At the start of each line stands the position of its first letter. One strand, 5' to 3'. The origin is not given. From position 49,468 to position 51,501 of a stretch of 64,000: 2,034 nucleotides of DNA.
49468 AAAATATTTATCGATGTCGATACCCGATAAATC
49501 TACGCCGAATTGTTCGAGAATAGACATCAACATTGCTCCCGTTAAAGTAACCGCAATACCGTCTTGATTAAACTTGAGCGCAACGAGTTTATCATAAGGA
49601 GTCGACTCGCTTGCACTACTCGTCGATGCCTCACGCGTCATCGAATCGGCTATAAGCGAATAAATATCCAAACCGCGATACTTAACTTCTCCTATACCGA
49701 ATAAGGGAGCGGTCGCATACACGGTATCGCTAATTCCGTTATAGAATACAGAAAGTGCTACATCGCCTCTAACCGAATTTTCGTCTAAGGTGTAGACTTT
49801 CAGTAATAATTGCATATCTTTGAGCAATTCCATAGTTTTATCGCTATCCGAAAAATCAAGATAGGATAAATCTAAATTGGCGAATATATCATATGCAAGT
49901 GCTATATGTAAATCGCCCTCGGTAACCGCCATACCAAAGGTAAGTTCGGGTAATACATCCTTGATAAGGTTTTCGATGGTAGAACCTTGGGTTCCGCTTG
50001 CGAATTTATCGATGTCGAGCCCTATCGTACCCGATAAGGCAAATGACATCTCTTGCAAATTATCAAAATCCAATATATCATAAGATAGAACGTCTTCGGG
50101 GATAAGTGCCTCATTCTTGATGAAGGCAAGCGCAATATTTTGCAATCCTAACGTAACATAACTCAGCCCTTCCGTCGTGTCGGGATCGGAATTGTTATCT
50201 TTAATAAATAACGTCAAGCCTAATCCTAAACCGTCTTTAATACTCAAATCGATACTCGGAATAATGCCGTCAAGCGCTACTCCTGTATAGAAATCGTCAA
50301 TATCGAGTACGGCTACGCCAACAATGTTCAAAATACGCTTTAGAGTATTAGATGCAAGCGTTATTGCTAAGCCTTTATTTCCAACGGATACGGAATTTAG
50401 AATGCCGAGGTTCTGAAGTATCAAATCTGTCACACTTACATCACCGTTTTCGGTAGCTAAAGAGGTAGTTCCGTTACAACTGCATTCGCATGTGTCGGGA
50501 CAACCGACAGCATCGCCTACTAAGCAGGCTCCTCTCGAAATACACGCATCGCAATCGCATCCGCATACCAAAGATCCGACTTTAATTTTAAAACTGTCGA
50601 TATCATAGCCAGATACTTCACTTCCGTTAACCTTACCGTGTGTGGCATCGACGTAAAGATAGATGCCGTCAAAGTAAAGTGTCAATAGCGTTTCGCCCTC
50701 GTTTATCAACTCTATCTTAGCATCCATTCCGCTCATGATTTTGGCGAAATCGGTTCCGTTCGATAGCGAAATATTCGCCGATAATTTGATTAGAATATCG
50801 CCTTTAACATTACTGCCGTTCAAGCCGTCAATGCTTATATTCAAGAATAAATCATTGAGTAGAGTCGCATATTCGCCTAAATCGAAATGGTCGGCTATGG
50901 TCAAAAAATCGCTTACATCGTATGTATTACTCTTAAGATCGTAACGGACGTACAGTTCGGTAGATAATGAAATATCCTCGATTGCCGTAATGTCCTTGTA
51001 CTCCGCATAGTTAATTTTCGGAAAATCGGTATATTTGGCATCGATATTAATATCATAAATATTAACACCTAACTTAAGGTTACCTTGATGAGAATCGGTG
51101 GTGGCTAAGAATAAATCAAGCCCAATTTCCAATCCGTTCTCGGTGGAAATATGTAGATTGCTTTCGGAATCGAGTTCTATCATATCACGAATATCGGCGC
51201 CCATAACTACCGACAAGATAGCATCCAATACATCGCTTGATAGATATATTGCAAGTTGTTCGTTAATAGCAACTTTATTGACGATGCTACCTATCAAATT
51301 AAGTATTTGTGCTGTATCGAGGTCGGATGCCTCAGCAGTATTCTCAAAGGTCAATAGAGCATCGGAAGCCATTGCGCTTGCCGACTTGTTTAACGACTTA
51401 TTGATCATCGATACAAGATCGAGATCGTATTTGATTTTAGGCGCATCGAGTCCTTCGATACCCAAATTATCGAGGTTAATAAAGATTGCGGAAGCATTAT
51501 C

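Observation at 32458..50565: Recurrent 8-Cys mini-domain (C-G-C-x4-C-x3-G-x-C ...) placed at module junctions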

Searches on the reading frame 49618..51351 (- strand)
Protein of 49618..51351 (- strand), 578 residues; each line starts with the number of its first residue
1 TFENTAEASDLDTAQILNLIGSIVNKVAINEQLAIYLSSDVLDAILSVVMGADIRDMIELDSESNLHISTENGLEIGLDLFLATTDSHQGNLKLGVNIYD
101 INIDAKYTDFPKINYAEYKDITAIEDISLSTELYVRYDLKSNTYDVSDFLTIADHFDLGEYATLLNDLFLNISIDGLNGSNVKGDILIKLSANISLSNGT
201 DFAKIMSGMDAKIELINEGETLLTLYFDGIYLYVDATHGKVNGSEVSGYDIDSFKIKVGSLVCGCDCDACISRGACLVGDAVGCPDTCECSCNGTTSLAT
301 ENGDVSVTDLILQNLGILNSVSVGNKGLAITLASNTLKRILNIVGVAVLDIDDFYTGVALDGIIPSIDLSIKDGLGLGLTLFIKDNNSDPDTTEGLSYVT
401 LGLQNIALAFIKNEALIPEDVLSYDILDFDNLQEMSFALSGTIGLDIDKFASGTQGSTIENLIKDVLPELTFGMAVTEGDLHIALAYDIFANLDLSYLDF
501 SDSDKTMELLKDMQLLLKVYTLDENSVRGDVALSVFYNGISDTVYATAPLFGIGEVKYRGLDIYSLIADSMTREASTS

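Call 61: predict_structure(alignment_id=A7)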
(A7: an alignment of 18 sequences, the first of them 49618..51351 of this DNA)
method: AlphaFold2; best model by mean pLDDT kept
length: 578 residues; sequences in the alignment: 18
mean_pLDDT: 51.0   pTM: 0.36
mean pLDDT of the five models: 51.0, 47.6, 46.8, 46.0, 43.6
residues with pLDDT >= 90: 0; 70-90: 46; 50-70: 228; < 50: 304
segments of 3 or more residues with pLDDT < 50: 1-9, 85-87, 100-131, 156-186, 188-211, 229-232, 239-251, 256-259, 279-282, 293-318, 321-332, 334-379, 392-395, 401-429, 433-436, 438-440, 448-457, 462-479, 571-578
pLDDT, mean of each block of 10 residues (from residue 1): 42 61 65 57 60 54 62 58 51 54 40 38 46 54 52 49 43 45 48 40 38 52 53 49 29 46 56 51 54 42 42 47 43 46 36 33 42 45 51 51 46 37 44 48 50 44 44 36 64 63 62 77 69 82 83 82 62 44
secondary structure, 60 per line:
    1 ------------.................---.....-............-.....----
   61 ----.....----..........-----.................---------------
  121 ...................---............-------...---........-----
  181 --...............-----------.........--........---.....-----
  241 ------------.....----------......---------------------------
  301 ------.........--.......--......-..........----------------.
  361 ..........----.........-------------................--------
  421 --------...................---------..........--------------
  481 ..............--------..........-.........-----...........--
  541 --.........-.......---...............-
elements in order: H13-23 E24-29 E33-37 H39-50 H52-56 E65-69 E74-83 E89-105 E124-139 E143-145 H146-154 E168-175 E183-197 E209-217 E220-227 E231-235 E253-257 H268-273 H307-315 E318-324 E327-332 H334-343 E363-370 E375-383 E397-412 E432-447 H457-466 E481-494 H503-512 E514-522 E528-538 E543-548 E553-559 H563-577

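Call 66: fold_search(model_id=the predicted structure, library=pdb)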
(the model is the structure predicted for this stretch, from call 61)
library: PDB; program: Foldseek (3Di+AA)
matches with E <= 10: 387; with E <= 0.001: 0
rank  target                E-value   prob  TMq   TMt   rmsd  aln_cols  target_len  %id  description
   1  5iva_A                3.1e-02  0.09  0.11  0.11  28.1       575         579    9  The LPS Transporter LptDE from Pseudomonas aeruginosa, core complex (released 2016-05-18)
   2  6rxt_UQ               5.5e-02  0.10  0.12  0.10  27.8       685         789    7  Cryo-EM structure of the 90S pre-ribosome (Kre33-Noc4) from Chaetomium thermophilum, state A (released 2019-08-14)
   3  5gm6_F                8.5e-02  0.06  0.11  0.07  32.5       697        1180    8  Cryo-EM structure of the activated spliceosome (Bact complex) at 3.5 angstrom resolution (released 2016-09-21)
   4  8h1s_C                9.9e-02  0.04  0.08  0.07  29.7       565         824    8  Crystal structure of apo-LptDE complex (released 2023-10-11)
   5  8h1s_A                9.9e-02  0.04  0.09  0.07  28.6       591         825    8  Crystal structure of apo-LptDE complex (released 2023-10-11)
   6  8tie_g                1.2e-01  0.06  0.11  0.07  27.8       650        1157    8  Double nuclear outer ring of Nup84-complexes from the yeast NPC (released 2023-10-11)
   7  9hpj_A                1.3e-01  0.04  0.10  0.08  26.4       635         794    7  Cryo-EM structure of DDB1dB-CRBN-MRT-0031619, conformation 2 (released 2025-12-03)
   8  3sot_B                1.6e-01  0.08  0.11  0.17  21.6       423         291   10  Crystal structure of a Multidomain protein including DUF1735 (BACOVA_03322) from Bacteroides ovatus at 2.80 A resoluti (released 2011-07-27)
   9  6c7k_A                1.7e-01  0.15  0.11  0.13  11.3       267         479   10  Crystal structure of an ACO/RPE65 chimera (released 2018-04-25)
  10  7tsz_A                1.8e-01  0.03  0.09  0.09  24.7       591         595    7  BamABCDE bound to substrate EspP class 1 (released 2022-03-30)
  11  9g42_A                2.0e-01  0.01  0.06  0.03  27.4       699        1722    7  Mouse Teneurin2 dimer variant A0B0 (released 2026-01-21)
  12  9c39_F                2.5e-01  0.20  0.13  0.28  24.3       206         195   14  Bacteriophage Sf14 neck C6 reconstruction (released 2025-02-05)
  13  8ae1_A                3.0e-01  0.03  0.09  0.06  26.9       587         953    9  Structure of trimeric SlpA outer membrane protein (released 2022-11-30)
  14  6ekt                  3.4e-01  0.05  0.09  0.11  27.0       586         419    9  Structure of P47 from Clostridium botulinum A2 (released 2017-10-25)
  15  3sot_E                3.6e-01  0.04  0.10  0.15  23.2       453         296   10  Crystal structure of a Multidomain protein including DUF1735 (BACOVA_03322) from Bacteroides ovatus at 2.80 A resoluti (released 2011-07-27)
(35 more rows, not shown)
